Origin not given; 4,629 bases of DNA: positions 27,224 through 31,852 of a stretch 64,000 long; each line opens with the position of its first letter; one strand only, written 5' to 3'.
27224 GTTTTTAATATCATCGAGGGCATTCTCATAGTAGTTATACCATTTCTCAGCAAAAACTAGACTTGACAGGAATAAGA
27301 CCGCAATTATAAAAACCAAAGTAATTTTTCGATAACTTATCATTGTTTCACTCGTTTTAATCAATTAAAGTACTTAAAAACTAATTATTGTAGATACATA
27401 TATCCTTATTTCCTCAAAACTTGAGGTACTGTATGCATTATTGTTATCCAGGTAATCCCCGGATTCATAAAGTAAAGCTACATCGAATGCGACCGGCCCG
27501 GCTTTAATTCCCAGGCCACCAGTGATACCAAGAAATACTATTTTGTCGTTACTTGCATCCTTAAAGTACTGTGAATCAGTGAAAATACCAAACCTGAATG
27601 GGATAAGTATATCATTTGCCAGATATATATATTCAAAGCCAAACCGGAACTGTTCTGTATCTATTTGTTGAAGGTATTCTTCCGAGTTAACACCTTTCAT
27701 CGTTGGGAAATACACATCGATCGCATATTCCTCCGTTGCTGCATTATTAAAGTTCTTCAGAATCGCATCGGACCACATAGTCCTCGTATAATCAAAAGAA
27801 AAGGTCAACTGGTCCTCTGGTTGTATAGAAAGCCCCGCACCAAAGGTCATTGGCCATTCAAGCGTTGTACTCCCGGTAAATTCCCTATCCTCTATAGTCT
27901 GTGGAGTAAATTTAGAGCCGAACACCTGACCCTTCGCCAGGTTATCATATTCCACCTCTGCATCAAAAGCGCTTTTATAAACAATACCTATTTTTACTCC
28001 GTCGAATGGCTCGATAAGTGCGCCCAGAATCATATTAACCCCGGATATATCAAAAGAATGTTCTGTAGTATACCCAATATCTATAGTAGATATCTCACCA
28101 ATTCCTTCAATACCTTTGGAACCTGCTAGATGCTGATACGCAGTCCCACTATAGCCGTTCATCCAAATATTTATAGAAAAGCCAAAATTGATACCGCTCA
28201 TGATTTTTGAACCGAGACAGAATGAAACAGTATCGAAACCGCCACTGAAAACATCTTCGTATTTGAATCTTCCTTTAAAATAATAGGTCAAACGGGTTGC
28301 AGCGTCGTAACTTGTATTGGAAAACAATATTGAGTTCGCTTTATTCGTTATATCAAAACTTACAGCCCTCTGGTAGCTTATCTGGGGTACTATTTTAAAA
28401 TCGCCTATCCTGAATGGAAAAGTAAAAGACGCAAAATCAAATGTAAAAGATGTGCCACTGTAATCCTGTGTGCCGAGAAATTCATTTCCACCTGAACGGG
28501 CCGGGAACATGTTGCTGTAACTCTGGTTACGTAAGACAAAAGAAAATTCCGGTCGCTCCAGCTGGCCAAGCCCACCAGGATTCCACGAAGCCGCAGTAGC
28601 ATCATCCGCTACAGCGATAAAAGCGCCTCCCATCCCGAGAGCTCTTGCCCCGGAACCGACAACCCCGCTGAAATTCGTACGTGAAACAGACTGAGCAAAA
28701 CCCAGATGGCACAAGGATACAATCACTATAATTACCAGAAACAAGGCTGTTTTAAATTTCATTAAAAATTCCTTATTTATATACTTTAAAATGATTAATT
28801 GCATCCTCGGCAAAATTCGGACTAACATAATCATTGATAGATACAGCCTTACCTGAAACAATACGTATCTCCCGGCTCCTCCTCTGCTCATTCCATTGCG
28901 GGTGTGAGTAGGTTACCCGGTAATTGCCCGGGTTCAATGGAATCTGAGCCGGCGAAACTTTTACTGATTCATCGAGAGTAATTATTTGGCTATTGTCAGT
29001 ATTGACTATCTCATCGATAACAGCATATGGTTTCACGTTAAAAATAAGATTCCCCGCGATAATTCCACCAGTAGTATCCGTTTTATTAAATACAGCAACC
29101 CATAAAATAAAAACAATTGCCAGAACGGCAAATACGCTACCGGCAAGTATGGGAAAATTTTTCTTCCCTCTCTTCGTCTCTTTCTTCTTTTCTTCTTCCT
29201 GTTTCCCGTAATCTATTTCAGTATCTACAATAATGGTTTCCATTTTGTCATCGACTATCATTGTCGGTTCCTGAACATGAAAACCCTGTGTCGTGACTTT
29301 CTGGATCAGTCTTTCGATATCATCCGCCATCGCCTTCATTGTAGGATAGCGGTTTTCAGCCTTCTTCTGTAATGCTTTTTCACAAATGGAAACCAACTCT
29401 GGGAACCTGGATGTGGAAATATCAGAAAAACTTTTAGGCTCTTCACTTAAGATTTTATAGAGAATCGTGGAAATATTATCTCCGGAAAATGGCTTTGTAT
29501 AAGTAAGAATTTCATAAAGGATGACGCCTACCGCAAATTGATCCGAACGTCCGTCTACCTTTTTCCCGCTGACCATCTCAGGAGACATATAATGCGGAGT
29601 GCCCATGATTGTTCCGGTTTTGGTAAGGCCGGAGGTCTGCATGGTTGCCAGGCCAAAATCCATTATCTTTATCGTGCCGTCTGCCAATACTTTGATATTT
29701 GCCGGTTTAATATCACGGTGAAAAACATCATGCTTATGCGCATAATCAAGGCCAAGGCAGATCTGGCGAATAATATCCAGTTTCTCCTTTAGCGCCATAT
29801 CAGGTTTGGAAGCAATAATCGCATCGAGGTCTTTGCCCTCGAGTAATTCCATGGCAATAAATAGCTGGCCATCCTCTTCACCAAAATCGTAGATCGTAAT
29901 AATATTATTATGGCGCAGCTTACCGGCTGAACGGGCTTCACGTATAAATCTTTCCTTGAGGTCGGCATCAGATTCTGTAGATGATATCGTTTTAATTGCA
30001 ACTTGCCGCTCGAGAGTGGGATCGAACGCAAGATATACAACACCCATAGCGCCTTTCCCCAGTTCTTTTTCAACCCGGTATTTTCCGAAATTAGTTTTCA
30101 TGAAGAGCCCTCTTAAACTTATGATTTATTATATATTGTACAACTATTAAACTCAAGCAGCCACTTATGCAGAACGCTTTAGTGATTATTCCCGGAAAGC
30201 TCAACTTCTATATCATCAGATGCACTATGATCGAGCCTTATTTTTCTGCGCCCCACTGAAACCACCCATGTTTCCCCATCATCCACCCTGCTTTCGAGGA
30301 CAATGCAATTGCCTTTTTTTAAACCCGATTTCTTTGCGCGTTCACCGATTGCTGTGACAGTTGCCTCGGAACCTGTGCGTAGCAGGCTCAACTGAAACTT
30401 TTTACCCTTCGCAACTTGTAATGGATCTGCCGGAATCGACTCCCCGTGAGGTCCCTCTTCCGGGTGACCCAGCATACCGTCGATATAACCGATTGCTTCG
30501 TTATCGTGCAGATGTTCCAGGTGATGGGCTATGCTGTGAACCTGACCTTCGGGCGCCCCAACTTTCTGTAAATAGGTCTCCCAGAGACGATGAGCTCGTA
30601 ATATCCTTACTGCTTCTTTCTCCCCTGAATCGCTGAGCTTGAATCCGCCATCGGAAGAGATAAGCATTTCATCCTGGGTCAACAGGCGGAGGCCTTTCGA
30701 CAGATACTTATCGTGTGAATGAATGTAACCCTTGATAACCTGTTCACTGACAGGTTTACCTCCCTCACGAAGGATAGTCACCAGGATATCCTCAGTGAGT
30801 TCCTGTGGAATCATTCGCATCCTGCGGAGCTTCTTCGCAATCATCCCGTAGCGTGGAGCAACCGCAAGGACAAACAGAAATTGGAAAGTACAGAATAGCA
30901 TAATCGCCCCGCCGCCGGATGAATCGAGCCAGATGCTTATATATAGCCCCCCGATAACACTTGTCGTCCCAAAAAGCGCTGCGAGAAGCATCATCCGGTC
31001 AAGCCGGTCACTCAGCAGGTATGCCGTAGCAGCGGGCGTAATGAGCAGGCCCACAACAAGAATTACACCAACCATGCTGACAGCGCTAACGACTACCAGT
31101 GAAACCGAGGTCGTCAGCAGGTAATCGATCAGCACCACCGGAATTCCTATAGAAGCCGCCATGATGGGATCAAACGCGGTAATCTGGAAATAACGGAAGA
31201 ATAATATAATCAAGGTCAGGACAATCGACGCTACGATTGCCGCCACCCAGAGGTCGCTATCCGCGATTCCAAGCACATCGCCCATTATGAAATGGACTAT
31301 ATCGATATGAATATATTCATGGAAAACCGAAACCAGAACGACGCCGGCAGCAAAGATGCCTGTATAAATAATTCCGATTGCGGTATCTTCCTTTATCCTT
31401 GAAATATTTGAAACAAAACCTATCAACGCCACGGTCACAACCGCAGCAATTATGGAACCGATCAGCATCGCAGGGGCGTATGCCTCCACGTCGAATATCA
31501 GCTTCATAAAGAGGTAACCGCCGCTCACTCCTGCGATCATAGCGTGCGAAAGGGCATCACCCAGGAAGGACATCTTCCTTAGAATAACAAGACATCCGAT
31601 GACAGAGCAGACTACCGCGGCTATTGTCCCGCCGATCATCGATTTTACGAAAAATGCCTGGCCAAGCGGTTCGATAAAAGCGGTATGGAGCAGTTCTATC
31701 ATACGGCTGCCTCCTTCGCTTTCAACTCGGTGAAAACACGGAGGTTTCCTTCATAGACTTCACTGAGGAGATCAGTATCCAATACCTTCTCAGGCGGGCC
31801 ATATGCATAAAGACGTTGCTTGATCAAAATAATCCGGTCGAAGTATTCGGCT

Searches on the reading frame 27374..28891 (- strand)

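Call 49: search_protein_families(library=ncbifam, proteins=[window:27374-28891:-], max_evalue=1e-10)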
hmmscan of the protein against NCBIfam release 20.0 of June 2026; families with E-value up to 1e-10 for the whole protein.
window:27374-28891:- (505 aa): 2 families
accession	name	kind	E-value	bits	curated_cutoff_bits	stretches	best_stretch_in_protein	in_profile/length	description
NF053685.1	BamG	equivalog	2.1e-14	53.4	250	1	83-479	24-366/397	BamG family beta-barrel-assembly machinery protein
NF033709.1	PorV_fam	subfamily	7.9e-12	45.4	90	0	79-119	10-51/326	PorV/PorQ family protein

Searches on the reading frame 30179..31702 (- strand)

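Call 49: search_protein_families(library=ncbifam, proteins=[window:30179-31702:-], max_evalue=1e-10)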
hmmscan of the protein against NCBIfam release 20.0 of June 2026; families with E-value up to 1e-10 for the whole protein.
window:30179-31702:- (507 aa): 5 families
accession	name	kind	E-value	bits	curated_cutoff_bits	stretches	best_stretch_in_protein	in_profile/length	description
NF040871.1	AztB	equivalog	2.3e-56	191.4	280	1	9-269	3-252/254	zinc ABC transporter permease AztB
NF040927.1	ABC_perm_SloB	subfamily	2.3e-54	185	460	1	9-286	2-268/271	metal ABC transporter permease subunit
TIGR03770.1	anch_rpt_perm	equivalog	3.3e-49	168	296.8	1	15-279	14-267/270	anchored repeat-type ABC transporter permease subunit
NF007089.0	PRK09543.1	equivalog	2.9e-24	86.1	284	1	21-279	8-255/261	zinc ABC transporter permease subunit ZnuB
NF047407.1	TransRegMntRTherm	equivalog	2.5e-14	53.5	350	1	352-454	68-172/227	manganese-dependent transcriptional regulator MntR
